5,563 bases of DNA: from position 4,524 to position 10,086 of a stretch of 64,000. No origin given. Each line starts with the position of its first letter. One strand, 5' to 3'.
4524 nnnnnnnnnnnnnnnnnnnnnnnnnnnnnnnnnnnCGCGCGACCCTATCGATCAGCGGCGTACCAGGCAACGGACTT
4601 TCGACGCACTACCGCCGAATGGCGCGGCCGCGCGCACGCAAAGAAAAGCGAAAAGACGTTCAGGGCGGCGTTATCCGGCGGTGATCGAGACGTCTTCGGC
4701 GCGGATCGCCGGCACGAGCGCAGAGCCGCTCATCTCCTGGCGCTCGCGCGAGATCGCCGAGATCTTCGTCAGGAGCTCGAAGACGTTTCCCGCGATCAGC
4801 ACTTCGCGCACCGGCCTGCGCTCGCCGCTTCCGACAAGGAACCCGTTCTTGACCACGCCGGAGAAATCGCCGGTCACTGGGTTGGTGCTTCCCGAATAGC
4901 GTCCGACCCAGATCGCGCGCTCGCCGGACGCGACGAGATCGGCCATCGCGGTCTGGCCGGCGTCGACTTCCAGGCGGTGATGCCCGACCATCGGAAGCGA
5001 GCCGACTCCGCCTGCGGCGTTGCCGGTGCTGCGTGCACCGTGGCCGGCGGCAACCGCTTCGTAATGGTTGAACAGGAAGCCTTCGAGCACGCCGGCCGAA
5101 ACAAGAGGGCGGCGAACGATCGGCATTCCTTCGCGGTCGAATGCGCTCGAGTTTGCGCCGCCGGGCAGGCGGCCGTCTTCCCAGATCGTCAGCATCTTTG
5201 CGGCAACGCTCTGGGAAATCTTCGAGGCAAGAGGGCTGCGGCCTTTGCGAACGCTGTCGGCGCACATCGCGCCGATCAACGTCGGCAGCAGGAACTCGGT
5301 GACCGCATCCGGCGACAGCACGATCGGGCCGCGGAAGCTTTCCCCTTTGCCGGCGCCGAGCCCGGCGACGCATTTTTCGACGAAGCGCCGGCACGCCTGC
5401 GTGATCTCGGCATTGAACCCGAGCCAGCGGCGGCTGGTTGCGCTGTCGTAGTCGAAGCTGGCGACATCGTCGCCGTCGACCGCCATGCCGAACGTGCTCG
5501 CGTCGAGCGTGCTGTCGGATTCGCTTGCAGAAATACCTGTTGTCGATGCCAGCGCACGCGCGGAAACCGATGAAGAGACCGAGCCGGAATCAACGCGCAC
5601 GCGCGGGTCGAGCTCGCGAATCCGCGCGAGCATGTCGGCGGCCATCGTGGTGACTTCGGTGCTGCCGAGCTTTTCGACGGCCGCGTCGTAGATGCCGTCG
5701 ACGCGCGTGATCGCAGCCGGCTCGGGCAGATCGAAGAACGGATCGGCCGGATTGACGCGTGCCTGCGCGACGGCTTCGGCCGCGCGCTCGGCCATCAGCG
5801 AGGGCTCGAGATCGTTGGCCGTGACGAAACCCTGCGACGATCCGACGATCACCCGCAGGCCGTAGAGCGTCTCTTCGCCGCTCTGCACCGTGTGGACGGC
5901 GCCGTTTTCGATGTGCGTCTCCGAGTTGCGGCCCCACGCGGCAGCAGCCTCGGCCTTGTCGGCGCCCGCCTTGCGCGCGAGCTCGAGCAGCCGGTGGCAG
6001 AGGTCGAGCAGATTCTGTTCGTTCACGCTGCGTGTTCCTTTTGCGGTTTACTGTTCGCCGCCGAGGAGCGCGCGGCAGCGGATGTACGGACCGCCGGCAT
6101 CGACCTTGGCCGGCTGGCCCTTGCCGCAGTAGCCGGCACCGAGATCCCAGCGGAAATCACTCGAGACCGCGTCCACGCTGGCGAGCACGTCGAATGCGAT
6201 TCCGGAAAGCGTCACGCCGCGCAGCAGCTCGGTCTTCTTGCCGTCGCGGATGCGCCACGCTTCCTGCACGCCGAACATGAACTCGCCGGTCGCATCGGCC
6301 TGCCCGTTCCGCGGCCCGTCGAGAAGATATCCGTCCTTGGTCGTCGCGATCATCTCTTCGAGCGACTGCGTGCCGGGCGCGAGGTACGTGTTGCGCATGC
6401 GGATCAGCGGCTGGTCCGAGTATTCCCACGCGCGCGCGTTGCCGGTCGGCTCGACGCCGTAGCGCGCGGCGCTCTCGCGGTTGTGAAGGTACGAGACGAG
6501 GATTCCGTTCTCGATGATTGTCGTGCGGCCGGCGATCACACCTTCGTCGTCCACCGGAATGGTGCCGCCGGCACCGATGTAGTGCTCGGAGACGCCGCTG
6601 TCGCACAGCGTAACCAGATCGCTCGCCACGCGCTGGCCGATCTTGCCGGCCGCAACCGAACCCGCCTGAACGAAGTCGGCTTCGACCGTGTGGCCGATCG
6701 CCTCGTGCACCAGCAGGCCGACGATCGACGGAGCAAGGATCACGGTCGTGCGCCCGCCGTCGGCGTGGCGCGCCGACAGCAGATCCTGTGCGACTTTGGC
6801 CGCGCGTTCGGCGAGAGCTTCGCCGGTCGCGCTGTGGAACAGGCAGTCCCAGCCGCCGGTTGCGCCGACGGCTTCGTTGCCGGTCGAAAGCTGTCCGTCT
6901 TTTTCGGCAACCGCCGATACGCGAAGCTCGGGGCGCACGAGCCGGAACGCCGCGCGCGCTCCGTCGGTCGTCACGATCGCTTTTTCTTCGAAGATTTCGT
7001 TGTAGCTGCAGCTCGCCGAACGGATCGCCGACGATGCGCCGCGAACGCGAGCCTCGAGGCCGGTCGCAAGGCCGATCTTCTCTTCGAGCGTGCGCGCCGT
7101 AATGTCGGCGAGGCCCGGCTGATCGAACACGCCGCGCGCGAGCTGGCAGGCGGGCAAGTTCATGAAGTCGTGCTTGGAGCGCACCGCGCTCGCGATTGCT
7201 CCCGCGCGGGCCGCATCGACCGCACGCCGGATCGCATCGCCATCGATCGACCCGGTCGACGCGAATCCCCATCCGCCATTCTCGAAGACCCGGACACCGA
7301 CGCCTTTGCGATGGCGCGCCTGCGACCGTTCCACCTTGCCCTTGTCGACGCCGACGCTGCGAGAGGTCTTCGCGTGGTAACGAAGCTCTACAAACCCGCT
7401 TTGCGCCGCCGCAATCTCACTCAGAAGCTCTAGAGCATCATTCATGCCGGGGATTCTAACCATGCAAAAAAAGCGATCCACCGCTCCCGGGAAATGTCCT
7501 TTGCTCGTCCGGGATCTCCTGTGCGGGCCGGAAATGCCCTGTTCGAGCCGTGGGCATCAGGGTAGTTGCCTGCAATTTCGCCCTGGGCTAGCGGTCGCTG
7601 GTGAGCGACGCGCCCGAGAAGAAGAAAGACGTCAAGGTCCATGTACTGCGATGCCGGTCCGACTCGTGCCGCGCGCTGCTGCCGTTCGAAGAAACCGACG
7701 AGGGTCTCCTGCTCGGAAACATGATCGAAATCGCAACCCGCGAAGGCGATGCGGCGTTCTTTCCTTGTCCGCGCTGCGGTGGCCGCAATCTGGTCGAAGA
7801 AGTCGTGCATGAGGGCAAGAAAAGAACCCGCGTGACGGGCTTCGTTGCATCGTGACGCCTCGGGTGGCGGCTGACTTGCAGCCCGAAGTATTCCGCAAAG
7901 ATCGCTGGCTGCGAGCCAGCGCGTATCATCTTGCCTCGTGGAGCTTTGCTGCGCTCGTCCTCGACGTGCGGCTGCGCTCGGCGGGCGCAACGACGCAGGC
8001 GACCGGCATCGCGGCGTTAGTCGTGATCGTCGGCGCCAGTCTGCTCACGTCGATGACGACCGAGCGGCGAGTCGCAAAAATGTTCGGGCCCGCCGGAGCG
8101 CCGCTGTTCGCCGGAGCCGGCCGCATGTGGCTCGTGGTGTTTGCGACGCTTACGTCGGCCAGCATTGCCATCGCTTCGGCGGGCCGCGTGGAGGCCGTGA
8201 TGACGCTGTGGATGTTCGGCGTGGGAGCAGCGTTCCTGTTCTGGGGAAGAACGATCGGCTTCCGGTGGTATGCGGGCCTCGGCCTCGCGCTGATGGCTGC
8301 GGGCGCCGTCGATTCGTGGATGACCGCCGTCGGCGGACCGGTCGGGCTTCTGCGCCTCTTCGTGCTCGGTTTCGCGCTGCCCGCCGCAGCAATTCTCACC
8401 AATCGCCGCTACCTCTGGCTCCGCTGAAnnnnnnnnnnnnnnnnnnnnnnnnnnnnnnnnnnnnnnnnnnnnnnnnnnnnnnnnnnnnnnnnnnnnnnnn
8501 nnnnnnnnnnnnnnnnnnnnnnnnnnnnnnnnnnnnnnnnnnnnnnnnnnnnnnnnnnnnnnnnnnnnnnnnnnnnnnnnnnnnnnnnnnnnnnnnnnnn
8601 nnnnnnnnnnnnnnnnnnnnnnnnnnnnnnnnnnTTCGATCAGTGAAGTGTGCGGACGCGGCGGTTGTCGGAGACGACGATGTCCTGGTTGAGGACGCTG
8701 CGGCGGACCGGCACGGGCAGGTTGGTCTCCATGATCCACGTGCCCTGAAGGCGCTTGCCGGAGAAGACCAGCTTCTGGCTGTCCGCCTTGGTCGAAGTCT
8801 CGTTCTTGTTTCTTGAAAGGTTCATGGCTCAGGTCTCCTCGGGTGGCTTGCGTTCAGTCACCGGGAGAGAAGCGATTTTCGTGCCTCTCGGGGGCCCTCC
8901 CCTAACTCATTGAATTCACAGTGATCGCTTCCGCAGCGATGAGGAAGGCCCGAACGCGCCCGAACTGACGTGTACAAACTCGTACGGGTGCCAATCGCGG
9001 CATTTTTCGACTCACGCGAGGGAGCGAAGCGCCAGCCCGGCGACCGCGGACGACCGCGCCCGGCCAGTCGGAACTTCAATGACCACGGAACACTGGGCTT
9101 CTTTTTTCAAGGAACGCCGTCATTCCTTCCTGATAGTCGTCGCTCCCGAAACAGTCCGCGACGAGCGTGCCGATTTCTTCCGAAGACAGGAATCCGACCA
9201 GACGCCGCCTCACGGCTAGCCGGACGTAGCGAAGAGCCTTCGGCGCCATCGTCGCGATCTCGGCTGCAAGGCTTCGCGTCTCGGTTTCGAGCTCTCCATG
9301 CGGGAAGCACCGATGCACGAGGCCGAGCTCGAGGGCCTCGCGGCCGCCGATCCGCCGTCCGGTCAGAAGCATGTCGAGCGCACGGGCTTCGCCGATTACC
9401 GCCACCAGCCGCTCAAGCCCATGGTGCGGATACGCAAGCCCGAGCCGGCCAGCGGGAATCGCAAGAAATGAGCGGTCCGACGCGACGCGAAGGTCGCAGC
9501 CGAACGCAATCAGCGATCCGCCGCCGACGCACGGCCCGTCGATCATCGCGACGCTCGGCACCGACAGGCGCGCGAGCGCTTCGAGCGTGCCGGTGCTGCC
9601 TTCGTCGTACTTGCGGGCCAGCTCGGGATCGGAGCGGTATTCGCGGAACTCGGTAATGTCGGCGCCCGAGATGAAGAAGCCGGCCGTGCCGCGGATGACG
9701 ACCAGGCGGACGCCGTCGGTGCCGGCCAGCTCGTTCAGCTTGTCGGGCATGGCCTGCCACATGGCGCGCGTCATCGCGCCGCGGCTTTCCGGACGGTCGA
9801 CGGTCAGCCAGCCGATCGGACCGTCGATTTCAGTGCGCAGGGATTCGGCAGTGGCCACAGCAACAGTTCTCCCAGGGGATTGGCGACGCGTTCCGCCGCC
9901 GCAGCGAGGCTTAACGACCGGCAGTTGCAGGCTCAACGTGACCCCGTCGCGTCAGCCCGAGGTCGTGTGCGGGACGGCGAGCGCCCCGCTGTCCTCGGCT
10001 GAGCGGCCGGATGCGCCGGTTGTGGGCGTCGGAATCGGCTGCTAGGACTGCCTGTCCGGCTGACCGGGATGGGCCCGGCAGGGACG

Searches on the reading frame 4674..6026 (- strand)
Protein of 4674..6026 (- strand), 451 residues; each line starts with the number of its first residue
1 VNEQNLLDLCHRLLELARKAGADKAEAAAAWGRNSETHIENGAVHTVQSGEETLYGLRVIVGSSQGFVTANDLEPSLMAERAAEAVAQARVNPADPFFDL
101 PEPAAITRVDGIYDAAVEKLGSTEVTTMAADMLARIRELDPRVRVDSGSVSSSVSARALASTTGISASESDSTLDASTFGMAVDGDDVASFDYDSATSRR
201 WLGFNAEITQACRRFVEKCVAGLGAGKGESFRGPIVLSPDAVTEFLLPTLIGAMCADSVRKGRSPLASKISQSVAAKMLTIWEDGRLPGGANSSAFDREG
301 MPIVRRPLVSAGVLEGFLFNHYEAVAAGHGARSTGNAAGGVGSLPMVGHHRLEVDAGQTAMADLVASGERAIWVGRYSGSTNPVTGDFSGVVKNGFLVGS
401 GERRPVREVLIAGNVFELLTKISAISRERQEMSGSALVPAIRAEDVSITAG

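Call 48: search_protein_families(library=pfam, proteins=[window:4674-6026:-], max_evalue=0.00001)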
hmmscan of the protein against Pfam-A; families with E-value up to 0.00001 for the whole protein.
window:4674-6026:- (451 aa): 2 families
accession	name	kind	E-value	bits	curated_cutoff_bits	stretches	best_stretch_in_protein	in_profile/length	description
PF19289.4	PmbA_TldD_3rd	-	4e-53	180.3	22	1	233-449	4-219/220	PmbA/TldA metallopeptidase C-terminal domain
PF01523.21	PmbA_TldD_1st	-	1.7e-08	34.9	20.9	1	30-89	6-61/65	PmbA/TldA metallopeptidase domain 1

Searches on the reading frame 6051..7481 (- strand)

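Call 48: search_protein_families(library=pfam, proteins=[window:6051-7481:-], max_evalue=0.00001)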
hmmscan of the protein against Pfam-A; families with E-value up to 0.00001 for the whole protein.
window:6051-7481:- (477 aa): 3 families
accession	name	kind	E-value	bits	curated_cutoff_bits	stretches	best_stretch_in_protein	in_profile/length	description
PF19289.4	PmbA_TldD_3rd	-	5.1e-62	209.3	22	1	243-470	2-214/220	PmbA/TldA metallopeptidase C-terminal domain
PF01523.21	PmbA_TldD_1st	-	7.5e-17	61.7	20.9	1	31-95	1-65/65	PmbA/TldA metallopeptidase domain 1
PF19290.4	PmbA_TldD_2nd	-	1.3e-13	51.7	20.9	1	129-235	5-109/109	PmbA/TldA metallopeptidase central domain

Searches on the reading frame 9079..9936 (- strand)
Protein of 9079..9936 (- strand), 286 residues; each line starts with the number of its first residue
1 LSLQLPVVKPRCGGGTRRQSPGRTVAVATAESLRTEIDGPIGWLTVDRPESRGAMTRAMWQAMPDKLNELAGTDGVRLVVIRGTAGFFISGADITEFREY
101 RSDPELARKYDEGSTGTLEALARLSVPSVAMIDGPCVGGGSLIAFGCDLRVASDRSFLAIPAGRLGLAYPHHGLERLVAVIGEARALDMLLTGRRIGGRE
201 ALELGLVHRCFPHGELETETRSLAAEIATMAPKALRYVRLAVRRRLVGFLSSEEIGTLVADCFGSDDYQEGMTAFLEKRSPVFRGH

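Call 77: search_protein_families(library=pfam, proteins=[window:9079-9936:-], max_evalue=0.00001)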
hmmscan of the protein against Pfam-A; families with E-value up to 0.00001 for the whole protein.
window:9079-9936:- (286 aa): 2 families
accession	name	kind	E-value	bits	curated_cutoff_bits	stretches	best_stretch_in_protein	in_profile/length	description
PF00378.25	ECH_1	-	4.3e-41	141.3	27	1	40-285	5-250/251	Enoyl-CoA hydratase/isomerase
PF16113.10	ECH_2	-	7.1e-24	85.4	27.2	1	41-273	1-236/335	Enoyl-CoA hydratase/isomerase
